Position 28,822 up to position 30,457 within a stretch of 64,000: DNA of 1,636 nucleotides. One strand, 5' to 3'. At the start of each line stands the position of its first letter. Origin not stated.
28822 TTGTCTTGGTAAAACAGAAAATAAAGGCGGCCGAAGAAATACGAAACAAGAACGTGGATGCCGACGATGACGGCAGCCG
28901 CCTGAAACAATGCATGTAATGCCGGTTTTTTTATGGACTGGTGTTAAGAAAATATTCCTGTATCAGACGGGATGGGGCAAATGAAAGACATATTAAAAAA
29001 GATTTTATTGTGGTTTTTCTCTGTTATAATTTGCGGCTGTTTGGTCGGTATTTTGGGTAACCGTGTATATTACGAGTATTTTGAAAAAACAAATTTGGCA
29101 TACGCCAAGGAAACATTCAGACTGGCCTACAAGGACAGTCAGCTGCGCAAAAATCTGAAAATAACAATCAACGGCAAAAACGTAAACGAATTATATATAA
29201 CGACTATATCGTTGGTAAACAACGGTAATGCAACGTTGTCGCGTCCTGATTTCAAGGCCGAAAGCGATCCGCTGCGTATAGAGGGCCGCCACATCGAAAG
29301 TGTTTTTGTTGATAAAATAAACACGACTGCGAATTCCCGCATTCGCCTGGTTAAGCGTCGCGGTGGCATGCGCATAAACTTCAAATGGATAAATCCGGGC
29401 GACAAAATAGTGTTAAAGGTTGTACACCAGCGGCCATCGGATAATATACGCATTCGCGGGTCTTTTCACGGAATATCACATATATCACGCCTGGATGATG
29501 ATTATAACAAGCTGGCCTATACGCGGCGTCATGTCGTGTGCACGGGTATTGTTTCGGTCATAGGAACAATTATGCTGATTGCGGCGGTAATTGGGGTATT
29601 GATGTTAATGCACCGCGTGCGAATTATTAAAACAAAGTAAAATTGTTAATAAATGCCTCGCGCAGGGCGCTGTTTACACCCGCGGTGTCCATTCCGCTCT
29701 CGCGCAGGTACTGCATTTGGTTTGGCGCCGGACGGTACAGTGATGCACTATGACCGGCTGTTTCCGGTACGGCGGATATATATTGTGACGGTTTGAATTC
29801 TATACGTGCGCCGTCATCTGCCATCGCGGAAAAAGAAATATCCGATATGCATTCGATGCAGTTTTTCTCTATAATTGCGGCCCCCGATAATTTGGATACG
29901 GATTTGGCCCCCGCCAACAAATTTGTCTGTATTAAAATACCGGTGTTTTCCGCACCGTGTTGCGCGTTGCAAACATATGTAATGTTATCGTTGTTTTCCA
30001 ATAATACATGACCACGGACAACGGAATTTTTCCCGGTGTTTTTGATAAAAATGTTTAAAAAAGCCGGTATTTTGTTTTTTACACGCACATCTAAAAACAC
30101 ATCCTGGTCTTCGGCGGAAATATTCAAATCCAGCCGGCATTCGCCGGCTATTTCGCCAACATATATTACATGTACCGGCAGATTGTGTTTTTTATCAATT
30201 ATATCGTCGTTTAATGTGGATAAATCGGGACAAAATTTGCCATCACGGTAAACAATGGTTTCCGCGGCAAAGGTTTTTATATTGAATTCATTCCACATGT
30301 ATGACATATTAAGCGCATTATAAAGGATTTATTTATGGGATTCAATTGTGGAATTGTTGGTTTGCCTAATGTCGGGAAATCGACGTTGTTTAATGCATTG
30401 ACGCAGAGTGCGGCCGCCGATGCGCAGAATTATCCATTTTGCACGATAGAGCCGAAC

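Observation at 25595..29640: Isolated virB3-virB4 operon with two coupled novel envelope proteins and no virB6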

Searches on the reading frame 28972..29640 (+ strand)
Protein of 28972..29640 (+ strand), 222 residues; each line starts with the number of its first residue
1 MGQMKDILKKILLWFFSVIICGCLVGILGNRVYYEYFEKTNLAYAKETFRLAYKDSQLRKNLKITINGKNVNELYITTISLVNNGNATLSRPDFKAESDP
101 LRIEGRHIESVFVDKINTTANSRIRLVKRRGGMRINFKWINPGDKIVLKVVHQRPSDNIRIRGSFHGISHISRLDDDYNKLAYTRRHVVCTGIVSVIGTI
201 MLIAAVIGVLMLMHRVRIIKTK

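Call 3: search_protein_families(library=pfam, proteins=[window:28972-29640:+], max_evalue=1)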
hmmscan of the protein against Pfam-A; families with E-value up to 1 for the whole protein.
window:28972-29640:+ (222 aa): 2 families
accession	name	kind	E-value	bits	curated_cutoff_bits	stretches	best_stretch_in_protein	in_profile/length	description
PF01176.25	eIF-1a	-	0.0061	16.6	30.2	1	120-150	22-51/64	Translation initiation factor 1A / IF-1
PF23906.1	DUF7248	-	0.25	11.8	27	1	5-28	6-29/58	Family of unknown function (DUF7248)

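Call 4: search_protein_families(library=ncbifam, proteins=[window:28972-29640:+], max_evalue=1)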
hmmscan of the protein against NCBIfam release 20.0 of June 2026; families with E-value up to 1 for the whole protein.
window:28972-29640:+ (222 aa): 1 family
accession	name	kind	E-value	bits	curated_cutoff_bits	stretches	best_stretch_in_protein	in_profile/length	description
TIGR01687.1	moaD_arch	subfamily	0.076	13.5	49.5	1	40-73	34-67/88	MoaD family protein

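Call 11: find_homologous_proteins(query=window:28972-29640:+)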
Query window:28972-29640:+ (222 aa): 24 proteins with E <= 0.001 among 186 candidates.
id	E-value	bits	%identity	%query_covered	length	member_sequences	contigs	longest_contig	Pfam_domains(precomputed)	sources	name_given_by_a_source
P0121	1.3e-139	481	100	99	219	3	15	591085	-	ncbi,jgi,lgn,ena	-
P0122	5.7e-126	436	90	99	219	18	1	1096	-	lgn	-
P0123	2.0e-125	434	87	99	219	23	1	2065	-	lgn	-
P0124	9.2e-123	426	85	99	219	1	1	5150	-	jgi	-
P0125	2.7e-121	421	84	99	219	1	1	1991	-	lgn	-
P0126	4.8e-120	417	84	99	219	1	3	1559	-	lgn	-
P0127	1.4e-118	412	83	99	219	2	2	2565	-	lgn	-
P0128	4.6e-118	410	82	99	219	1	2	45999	-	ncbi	-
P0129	5.6e-118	410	83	99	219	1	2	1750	-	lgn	-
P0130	9.4e-118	409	80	99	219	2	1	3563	-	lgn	-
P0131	1.8e-117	408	83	99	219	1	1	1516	-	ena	-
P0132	2.9e-117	408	82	99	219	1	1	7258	-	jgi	-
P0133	6.6e-117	406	80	99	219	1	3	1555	-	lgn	-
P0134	3.1e-107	375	75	99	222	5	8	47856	-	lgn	-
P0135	5.0e-107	374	75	98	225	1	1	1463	-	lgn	-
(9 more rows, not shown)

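Call 26: predict_structure(alignment_id=A2)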
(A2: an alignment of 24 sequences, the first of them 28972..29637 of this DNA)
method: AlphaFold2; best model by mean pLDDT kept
length: 222 residues; sequences in the alignment: 24
mean_pLDDT: 74.2   pTM: 0.56
mean pLDDT of the five models: 74.2, 65.2, 60.6, 60.6, 48.9
residues with pLDDT >= 90: 9; 70-90: 138; 50-70: 66; < 50: 9
segments of 3 or more residues with pLDDT < 50: 177-183
pLDDT, mean of each block of 10 residues (from residue 1): 69 78 73 59 80 55 62 83 82 67 89 83 81 84 88 86 74 57 58 78 82 66 47
secondary structure, 60 per line:
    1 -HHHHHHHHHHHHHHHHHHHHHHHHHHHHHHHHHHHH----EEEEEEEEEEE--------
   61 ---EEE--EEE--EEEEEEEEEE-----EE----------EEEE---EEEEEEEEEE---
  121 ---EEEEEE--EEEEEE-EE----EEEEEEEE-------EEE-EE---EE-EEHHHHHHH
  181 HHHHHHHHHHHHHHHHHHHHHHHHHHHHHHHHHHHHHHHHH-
elements in order: H2-37 E42-52 E64-66 E69-71 E74-83 E101-104 E108-117 E124-129 E132-137 E145-152 E160-162 H174-221
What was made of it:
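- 28972..29640 (+): ORF4: 222-aa (or 219-aa from 28981) bitopic membrane protein with a beta-sandwich between two TM helices; a recent addition in one sub-clade, not part of the conserved module. Model pLDDT 74 (call 26).
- On VirB8 / VirB6 (ORF4): ORF4 has two TM helices flanking a beta-sandwich (call 26).
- ORF4 is a membrane protein (call 26).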

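Call 74: fold_search(model_id=the predicted structure, library=pdb)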
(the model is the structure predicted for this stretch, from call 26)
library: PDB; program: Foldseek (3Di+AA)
matches with E <= 10: 1222; with E <= 0.001: 0
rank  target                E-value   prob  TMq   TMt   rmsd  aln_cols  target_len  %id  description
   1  6qfs_B                6.3e-03  1.00  0.29  0.53   5.8       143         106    6  Chargeless variant of the Cellulose-binding domain from Cellulomonas fimi (released 2019-12-18)
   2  7xyo_B                1.6e-02  0.85  0.22  0.11   6.0       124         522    6  Crystal Structure of a M61 aminopeptidase family member from Myxococcus fulvus (released 2023-06-07)
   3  9cam_A                1.7e-02  0.51  0.21  0.07  10.2       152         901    6  Aminopeptidase N close state (released 2025-08-06)
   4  7u0l_A                2.0e-02  0.51  0.22  0.07  11.3       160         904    8  Crystal structure of the CCoV-HuPn-2018 RBD (domain B) in complex with canine APN (released 2022-08-24)
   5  5z65_A                2.3e-02  0.41  0.20  0.06  15.0       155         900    8  Crystal structure of porcine aminopeptidase N ectodomain in functional form (released 2019-01-02)
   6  1qba                  2.5e-02  0.90  0.26  0.09   7.7       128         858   10  BACTERIAL CHITOBIASE, GLYCOSYL HYDROLASE FAMILY 20 (released 1997-01-11)
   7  2xdh                  2.5e-02  0.85  0.26  0.37   7.0       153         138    9  Non-cellulosomal cohesin from the hyperthermophilic archaeon Archaeoglobus fulgidus (released 2010-05-26)
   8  9ifr                  2.5e-02  0.69  0.24  0.38   9.6       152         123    9  CLIPPER domain from the Gram-negative fibrillar adhesin "B9T28_05395 (released 2025-11-26)
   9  5fjw_A                2.8e-02  0.94  0.25  0.22   4.7        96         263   12  Yeast delta-COP-I mu-homology domain complexed with Dsl1 WxWx(MSE) peptide (released 2015-11-11)
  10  6u7g_B                2.8e-02  0.60  0.24  0.08  10.6       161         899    6  HCoV-229E RBD Class V in complex with human APN (released 2019-11-13)
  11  6ezr_A                3.0e-02  0.93  0.29  0.12   5.9       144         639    8  Crystal structure of GH20 Exo beta-N-Acetylglucosaminidase from Vibrio harveyi (released 2018-12-12)
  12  3nrf_B                3.0e-02  0.92  0.25  0.43   6.1       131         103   11  Crystal structure of an apag protein (PA1934) from pseudomonas aeruginosa pao1 at 1.50 A resolution (released 2010-07-28)
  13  1h6e_A                3.0e-02  0.69  0.25  0.25  14.2       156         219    8  MU2 ADAPTIN SUBUNIT (AP50) OF AP2 ADAPTOR (SECOND DOMAIN), COMPLEXED WITH CTLA-4 INTERNALIZATION PEPTIDE TTGVYVKMPPT (released 2001-11-28)
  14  4fke_A                3.0e-02  0.35  0.20  0.06  14.5       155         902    9  Crystal structure of porcine aminopeptidase-N (released 2012-10-17)
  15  1uij_A                3.2e-02  0.38  0.19  0.13   7.8       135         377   11  Crystal Structure Of Soybean beta-Conglycinin Beta Homotrimer (I122M/K124W) (released 2004-07-16)
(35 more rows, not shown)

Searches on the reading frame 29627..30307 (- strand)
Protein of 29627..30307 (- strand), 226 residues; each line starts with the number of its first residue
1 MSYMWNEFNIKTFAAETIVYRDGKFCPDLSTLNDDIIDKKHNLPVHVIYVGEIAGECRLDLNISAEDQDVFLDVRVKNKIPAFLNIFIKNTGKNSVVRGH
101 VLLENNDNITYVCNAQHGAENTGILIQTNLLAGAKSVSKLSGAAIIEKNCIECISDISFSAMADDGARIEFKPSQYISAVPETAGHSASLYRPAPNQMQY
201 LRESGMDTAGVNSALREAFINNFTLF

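Call 3: search_protein_families(library=pfam, proteins=[window:29627-30307:-], max_evalue=1)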
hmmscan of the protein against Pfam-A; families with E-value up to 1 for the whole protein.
window:29627-30307:- (226 aa): 1 family
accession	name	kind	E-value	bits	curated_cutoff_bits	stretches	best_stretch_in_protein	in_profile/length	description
PF01458.23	SUFBD_core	-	1.6e-05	24.9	27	1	85-218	97-231/232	SUF system FeS cluster assembly, SufBD core domain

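Call 4: search_protein_families(library=ncbifam, proteins=[window:29627-30307:-], max_evalue=1)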
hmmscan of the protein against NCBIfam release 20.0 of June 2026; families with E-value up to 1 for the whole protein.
window:29627-30307:- (226 aa): 2 families
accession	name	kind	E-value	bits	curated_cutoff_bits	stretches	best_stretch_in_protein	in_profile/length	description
TIGR01981.1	sufD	equivalog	1.3e-06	27.9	222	1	90-222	128-261/275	Fe-S cluster assembly protein SufD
TIGR01980.1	sufB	equivalog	0.089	11.4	346.4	1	111-223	319-432/448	Fe-S cluster assembly protein SufB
